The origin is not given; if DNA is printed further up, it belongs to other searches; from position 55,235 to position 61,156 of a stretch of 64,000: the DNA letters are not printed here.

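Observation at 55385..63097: Two-gene unit: flotillin-like SPFH scaffold with extended EA-repeat, followed 6 nt later by a 1873-aa coiled-coil protein carrying one MoxR/AAA_5 ATPase core. This is a candidate undescribed membrane-associated ATPase system.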

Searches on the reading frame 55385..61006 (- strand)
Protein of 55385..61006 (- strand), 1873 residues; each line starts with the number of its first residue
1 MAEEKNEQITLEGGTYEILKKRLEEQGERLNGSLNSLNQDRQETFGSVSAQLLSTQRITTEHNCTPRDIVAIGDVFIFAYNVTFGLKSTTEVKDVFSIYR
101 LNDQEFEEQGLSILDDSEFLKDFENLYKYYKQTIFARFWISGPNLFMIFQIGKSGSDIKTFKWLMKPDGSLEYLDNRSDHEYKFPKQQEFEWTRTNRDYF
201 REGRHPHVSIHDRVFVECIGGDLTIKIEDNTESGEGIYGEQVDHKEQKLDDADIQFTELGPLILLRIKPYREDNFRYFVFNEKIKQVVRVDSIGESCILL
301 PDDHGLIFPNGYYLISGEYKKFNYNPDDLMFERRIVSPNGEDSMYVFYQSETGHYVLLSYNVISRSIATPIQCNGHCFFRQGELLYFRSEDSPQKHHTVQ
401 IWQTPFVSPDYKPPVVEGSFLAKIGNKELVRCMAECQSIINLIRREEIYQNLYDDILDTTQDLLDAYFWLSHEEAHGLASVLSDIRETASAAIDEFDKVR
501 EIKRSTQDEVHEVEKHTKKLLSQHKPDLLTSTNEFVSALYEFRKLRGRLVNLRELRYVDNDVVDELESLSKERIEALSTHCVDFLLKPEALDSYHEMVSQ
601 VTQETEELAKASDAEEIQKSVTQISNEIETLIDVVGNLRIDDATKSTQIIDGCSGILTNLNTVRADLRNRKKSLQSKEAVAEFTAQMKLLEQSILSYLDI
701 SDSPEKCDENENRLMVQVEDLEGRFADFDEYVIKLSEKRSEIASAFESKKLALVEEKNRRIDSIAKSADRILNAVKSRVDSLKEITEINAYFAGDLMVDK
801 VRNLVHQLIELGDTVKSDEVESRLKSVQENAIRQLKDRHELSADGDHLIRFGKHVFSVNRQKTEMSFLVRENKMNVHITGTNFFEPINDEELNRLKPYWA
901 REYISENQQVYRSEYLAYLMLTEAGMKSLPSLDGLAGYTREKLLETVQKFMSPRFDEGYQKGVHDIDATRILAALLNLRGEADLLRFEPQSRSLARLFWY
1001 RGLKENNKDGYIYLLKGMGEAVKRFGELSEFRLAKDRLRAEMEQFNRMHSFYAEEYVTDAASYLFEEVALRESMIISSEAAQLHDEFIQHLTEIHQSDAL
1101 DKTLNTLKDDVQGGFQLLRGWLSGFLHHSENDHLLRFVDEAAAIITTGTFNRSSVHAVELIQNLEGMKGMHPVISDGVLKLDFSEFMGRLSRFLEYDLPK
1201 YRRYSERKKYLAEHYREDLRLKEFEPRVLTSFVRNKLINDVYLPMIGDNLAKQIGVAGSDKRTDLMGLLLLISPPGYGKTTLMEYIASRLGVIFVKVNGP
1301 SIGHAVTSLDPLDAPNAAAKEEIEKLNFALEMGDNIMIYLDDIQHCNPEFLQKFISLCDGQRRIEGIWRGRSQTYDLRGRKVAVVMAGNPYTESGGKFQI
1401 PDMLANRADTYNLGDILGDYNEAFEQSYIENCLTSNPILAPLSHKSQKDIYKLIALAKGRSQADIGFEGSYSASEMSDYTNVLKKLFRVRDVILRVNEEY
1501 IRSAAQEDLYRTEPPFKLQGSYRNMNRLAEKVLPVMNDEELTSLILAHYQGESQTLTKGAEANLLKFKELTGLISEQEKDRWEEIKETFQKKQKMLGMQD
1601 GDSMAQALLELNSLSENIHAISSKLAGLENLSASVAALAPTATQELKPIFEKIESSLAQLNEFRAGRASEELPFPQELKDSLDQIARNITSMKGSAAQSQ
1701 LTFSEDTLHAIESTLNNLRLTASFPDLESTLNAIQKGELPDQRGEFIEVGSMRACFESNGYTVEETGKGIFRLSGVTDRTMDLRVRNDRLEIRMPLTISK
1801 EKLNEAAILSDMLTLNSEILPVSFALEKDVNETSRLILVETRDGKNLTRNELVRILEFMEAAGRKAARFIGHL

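Call 5: search_protein_families(library=pfam, proteins=[window:55385-61006:-], max_evalue=0.1)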
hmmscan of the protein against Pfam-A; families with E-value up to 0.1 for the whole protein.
window:55385-61006:- (1873 aa): 9 families
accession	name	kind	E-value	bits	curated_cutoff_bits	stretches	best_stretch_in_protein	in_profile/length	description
PF12458.13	DUF3686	-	1.2e-187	624.4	25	1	30-468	2-448/448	ATPase involved in DNA repair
PF25472.1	DUF7902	-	2.2e-23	82.7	26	1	589-673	1-85/85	Domain of unknown function (DUF7902)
PF07728.20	AAA_5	-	3.1e-07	30.9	22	1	1269-1392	2-125/139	AAA domain (dynein-related subfamily)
PF00004.35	AAA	-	1.2e-06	29.5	21.2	1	1269-1348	1-71/131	ATPase family associated with various cellular activities (AAA)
PF05496.18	RuvB_N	-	2.6e-05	24.5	27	1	1253-1305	20-72/159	Holliday junction DNA helicase RuvB P-loop domain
PF13401.12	AAA_22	-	8.4e-05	23.3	27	1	1267-1359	6-109/130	AAA domain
PF13173.12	AAA_14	-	0.0018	18.7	27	0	1276-1359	12-86/129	AAA domain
PF01627.28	Hpt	-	0.012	16.3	24.6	1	1664-1731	21-78/84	Hpt domain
PF12762.13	DDE_Tnp_IS1595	-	0.014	15.8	27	0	1045-1141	50-148/153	ISXO2-like transposase domain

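Call 6: search_protein_families(library=ncbifam, proteins=[window:55385-61006:-], max_evalue=0.1)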
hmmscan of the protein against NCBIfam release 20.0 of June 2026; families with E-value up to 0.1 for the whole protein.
window:55385-61006:- (1873 aa): 4 families
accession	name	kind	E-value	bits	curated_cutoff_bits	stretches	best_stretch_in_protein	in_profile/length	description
NF000868.0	PRK00080.1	equivalog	7.3e-06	25.1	282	1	1253-1305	38-90/330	Holliday junction branch migration DNA helicase RuvB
TIGR00635.1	ruvB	equivalog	8.2e-05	21.8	299.05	1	1253-1303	17-67/305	Holliday junction branch migration DNA helicase RuvB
TIGR01243.1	CDC48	subfamily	0.0063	14.8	802.65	1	1241-1302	194-248/733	CDC48 family AAA ATPase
TIGR04527.1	mycoplas_twoTM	subfamily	0.031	13.9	125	0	1610-1721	48-158/248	MG_279/MG_280 family protein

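Call 7: search_protein_families(library=padloc, proteins=[window:55385-61006:-], max_evalue=0.1)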
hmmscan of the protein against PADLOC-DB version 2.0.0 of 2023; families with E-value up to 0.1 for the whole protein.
window:55385-61006:- (1873 aa): 1 family
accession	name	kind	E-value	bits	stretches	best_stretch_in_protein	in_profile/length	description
PDLC04140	mad8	-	0.046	11.2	1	1261-1292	22-53/314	mads_8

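Call 10: search_solved_structures(query=window:55385-61006:-, max_evalue=0.01)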
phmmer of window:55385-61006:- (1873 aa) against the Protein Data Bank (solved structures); distinct sequences matched with E-value up to 0.01: 20.
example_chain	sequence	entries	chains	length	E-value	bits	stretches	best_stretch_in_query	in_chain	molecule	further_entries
5vc7_A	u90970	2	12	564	0.00036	21.4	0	1269-1304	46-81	VCP-like ATPase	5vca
5g4g_A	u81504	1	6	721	0.00061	20.7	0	1267-1304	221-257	VCP-LIKE ATPASE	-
5g4f_A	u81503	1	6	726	0.00062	20.6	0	1267-1304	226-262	VCP-LIKE ATPASE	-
7swl_A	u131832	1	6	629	0.0026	18.6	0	1236-1302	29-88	Rix7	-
6chs_H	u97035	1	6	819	0.003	18.3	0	1267-1340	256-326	Putative cell division control protein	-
9dx3_A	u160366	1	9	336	0.0032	18.3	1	1233-1305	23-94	Holliday junction branch migration complex subunit RuvB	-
9dx4_A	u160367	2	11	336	0.0046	17.8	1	1233-1305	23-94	Holliday junction branch migration complex subunit RuvB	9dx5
7pbl_A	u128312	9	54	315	0.0046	17.7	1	1254-1331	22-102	Holliday junction ATP-dependent DNA helicase RuvB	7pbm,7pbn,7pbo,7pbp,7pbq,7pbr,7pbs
7t3i_A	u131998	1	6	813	0.0047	17.7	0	1236-1302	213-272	Rix7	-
6mat_A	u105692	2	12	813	0.0048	17.7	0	1236-1302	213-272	Rix7 mutant | Rix7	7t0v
7wub_D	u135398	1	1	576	0.0063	17.3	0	1267-1307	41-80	Transitional endoplasmic reticulum ATPase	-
7wub_C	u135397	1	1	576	0.0063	17.3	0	1267-1307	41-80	Transitional endoplasmic reticulum ATPase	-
6mck_A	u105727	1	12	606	0.0072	17.1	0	1267-1307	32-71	Transitional endoplasmic reticulum ATPase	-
6oaa_B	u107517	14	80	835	0.0081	16.9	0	1269-1308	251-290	Cell division control protein 48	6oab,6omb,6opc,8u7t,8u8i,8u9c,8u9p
6oa9_A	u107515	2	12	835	0.0082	16.9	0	1269-1308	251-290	Cell division control protein 48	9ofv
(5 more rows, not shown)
